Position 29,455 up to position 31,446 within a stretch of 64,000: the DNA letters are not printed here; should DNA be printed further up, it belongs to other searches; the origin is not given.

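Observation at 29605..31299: Wzt-type ABC ATPase fused to a methyltransferase-like domain instead of a glycan-binding module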

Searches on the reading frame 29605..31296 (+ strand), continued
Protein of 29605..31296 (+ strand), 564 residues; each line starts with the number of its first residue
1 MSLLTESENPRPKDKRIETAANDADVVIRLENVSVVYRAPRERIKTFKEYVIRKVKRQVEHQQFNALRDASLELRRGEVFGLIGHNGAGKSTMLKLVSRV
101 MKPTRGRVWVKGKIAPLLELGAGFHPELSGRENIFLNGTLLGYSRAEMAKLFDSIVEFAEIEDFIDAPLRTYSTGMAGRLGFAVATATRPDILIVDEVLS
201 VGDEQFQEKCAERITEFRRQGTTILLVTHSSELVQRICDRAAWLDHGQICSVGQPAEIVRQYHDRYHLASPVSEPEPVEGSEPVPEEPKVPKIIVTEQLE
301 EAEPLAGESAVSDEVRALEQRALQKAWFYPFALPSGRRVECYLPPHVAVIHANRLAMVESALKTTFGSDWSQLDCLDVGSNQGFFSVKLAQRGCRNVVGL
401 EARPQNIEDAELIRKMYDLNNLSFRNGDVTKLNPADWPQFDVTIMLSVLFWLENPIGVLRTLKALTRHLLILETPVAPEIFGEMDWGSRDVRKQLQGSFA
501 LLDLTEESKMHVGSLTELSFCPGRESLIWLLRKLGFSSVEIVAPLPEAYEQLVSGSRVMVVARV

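Call 52: list_cluster_members(proteins=[P0001, P0097, P0098, P0112, P0110, P0088, P0007])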
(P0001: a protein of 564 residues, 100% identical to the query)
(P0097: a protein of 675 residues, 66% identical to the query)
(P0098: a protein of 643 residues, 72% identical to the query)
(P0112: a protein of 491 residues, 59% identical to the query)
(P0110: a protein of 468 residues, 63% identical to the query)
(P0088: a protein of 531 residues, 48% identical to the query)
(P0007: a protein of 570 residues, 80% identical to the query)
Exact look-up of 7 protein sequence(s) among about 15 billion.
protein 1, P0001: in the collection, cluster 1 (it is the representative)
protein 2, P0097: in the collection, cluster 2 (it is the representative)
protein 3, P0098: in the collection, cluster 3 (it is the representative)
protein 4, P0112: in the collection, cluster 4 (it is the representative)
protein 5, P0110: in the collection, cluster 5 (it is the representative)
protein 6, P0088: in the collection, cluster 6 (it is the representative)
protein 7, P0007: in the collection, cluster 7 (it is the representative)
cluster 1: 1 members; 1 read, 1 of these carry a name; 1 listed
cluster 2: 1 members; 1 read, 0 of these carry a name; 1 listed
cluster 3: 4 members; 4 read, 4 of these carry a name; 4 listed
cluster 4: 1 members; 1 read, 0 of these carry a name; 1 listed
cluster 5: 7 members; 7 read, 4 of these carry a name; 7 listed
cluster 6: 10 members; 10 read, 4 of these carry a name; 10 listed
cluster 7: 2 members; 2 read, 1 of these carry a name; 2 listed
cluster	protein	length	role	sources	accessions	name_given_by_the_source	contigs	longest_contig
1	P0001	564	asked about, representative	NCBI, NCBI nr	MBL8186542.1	MAG: ATP-binding cassette domain-containing protein [Acidobacteria bacterium] | ATP-binding cassette domain-containing protein [Acidobacteriota bacterium]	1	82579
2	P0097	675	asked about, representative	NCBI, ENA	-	-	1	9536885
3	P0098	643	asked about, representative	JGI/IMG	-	UDP-N-acetylglucosamine 2-epimerase (non-hydrolysing)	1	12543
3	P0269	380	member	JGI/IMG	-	UDP-N-acetylglucosamine 2-epimerase (non-hydrolysing)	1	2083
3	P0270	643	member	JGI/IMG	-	UDP-N-acetylglucosamine 2-epimerase (non-hydrolysing)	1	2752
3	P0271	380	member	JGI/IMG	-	UDP-N-acetylglucosamine 2-epimerase (non-hydrolysing)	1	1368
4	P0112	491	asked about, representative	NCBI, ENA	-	-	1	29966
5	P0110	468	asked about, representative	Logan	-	-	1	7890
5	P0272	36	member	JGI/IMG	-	hypothetical protein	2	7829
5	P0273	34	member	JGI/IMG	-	hypothetical protein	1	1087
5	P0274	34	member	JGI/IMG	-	hypothetical protein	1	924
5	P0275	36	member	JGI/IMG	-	hypothetical protein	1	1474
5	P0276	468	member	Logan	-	-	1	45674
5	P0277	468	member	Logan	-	-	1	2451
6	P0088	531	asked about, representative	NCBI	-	-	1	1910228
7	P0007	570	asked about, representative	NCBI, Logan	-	-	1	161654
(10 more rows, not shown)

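Call 53: find_encoding_contigs(protein=P0097, flank=10000, max_places=1)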
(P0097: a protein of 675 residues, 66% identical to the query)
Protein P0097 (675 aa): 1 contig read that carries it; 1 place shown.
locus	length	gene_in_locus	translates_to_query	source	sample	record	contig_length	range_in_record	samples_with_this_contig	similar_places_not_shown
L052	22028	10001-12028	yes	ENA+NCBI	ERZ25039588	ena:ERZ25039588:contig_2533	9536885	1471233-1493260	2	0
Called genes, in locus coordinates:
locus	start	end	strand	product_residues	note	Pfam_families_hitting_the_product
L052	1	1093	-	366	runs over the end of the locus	-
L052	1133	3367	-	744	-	PF13231:PMT_2 (weak)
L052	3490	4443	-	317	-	PF13489:Methyltransf_23, PF05175:MTS (weak), PF13847:Methyltransf_31, PF08241:Methyltransf_11, PF08242:Methyltransf_12, PF13649:Methyltransf_25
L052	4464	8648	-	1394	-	PF13489:Methyltransf_23 (weak), PF08242:Methyltransf_12 (weak), PF13649:Methyltransf_25, PF08241:Methyltransf_11, PF08242:Methyltransf_12, PF13649:Methyltransf_25, PF13641:Glyco_tranf_2_3, PF00535:Glycos_transf_2, +5 more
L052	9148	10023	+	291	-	PF01061:ABC2_membrane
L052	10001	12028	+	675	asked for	PF00005:ABC_tran, PF13304:AAA_21 (faint), PF02350:Epimerase_2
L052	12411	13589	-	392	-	PF03544:TonB_C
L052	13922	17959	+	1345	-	PF26550:Tricorn_2nd (weak), PF26549:Tricorn_N, PF07676:PD40 (weak), PF01738:DLH, PF20434:BD-FAE, PF00326:Peptidase_S9, PF01979:Amidohydro_1, PF07969:Amidohydro_3, +4 more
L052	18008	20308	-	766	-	-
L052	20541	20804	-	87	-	-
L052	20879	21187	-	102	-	PF05016:ParE_toxin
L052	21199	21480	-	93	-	PF02604:PhdYeFM_antitox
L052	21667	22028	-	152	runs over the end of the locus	-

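Call 54: find_encoding_contigs(protein=P0110, flank=10000, max_places=1)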
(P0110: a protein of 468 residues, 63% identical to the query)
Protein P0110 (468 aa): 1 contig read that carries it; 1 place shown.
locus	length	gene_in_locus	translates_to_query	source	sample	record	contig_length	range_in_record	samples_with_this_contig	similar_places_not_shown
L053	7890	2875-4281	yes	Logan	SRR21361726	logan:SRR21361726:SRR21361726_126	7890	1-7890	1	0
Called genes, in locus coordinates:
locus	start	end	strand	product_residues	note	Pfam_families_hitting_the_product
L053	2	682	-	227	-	?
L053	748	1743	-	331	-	PF00575:S1, PF13509:S1_2 (faint), PF21710:Spt6_S1 (faint), PF00575:S1, PF23459:S1_RRP5, PF00575:S1, PF23459:S1_RRP5 (weak)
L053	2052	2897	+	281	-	PF01061:ABC2_membrane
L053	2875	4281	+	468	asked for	PF00005:ABC_tran, PF13489:Methyltransf_23, PF08241:Methyltransf_11 (faint), PF08242:Methyltransf_12 (weak), PF13649:Methyltransf_25 (faint)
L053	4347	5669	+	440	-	PF00534:Glycos_transf_1, PF13692:Glyco_trans_1_4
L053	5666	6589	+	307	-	PF13489:Methyltransf_23, PF08241:Methyltransf_11 (weak)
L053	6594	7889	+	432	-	?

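Call 76: search_protein_families(library=pfam, proteins=[L052:4464-8645:-, L052:1133-3364:-, L002:3834-6251:-, L002:13153-15864:+], max_evalue=0.0001)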
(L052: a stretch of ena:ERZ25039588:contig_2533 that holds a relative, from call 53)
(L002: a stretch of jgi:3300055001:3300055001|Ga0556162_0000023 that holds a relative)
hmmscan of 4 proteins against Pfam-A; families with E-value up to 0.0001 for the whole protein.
L052:4464-8645:- (1393 aa): 11 families
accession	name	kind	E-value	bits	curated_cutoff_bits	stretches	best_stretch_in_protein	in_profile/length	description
PF00535.33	Glycos_transf_2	-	4e-32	111.9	23.3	1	1135-1300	1-162/168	Glycosyl transferase family 2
PF13649.12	Methyltransf_25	-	1.6e-22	80.4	27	2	258-342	2-90/97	Methyltransferase domain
PF13641.12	Glyco_tranf_2_3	-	3.1e-21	76.9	27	1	1132-1354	1-222/230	Glycosyltransferase like family 2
PF08242.18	Methyltransf_12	-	1.4e-17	64.6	30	2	258-342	1-89/98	Methyltransferase domain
PF08241.18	Methyltransf_11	-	6.4e-17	62.4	21.2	2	258-341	1-83/95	Methyltransferase domain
PF13489.12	Methyltransf_23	-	3e-15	56.8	27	2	241-393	10-158/164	Methyltransferase domain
PF13847.12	Methyltransf_31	-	4.9e-12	46.2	27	0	54-102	5-54/145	Methyltransferase domain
PF10111.15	Glyco_tranf_2_2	-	9e-07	29.1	27.3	1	1147-1329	12-202/276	Glycosyltransferase like family 2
PF13692.12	Glyco_trans_1_4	-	1.4e-06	29.1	27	1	981-1097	22-141/142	Glycosyl transferases group 1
PF13632.12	Glyco_trans_2_3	-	2.2e-05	24.8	27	1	1216-1344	1-124/198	Glycosyl transferase family group 2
PF13712.12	Glyco_tranf_2_5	-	2.2e-05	24.7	27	1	1199-1335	39-179/210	Glycosyltransferase like family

L052:1133-3364:- (743 aa): 1 family
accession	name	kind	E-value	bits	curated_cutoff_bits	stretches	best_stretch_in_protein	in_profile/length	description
PF13231.12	PMT_2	-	4.7e-06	27.4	26.1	1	179-305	31-157/160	Dolichyl-phosphate-mannose-protein mannosyltransferase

L002:3834-6251:- (805 aa): 4 families
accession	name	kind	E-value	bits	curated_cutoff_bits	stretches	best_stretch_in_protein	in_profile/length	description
PF00535.33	Glycos_transf_2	-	7e-19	68.8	23.3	1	392-515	1-127/168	Glycosyl transferase family 2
PF13578.12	Methyltransf_24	-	7.4e-13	49.7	26.3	1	45-152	1-103/105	Methyltransferase domain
PF13641.12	Glyco_tranf_2_3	-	9.4e-09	36.1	27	1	391-602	3-214/230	Glycosyltransferase like family 2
PF10111.15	Glyco_tranf_2_2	-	7.5e-07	29.3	27.3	1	415-615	25-233/276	Glycosyltransferase like family 2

L002:13153-15864:+ (904 aa): 5 families
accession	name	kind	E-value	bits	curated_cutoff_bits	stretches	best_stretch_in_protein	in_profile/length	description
PF00535.33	Glycos_transf_2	-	8.6e-34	117.3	23.3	2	383-541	1-165/168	Glycosyl transferase family 2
PF13641.12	Glyco_tranf_2_3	-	4.9e-17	63.2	27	1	382-587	3-218/230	Glycosyltransferase like family 2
PF10111.15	Glyco_tranf_2_2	-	4.5e-11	43.2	27.3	0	404-480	20-99/276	Glycosyltransferase like family 2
PF13578.12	Methyltransf_24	-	1.5e-09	39.1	26.3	1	58-163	7-104/105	Methyltransferase domain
PF13632.12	Glyco_trans_2_3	-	5.9e-07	29.9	27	0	727-848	10-120/198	Glycosyl transferase family group 2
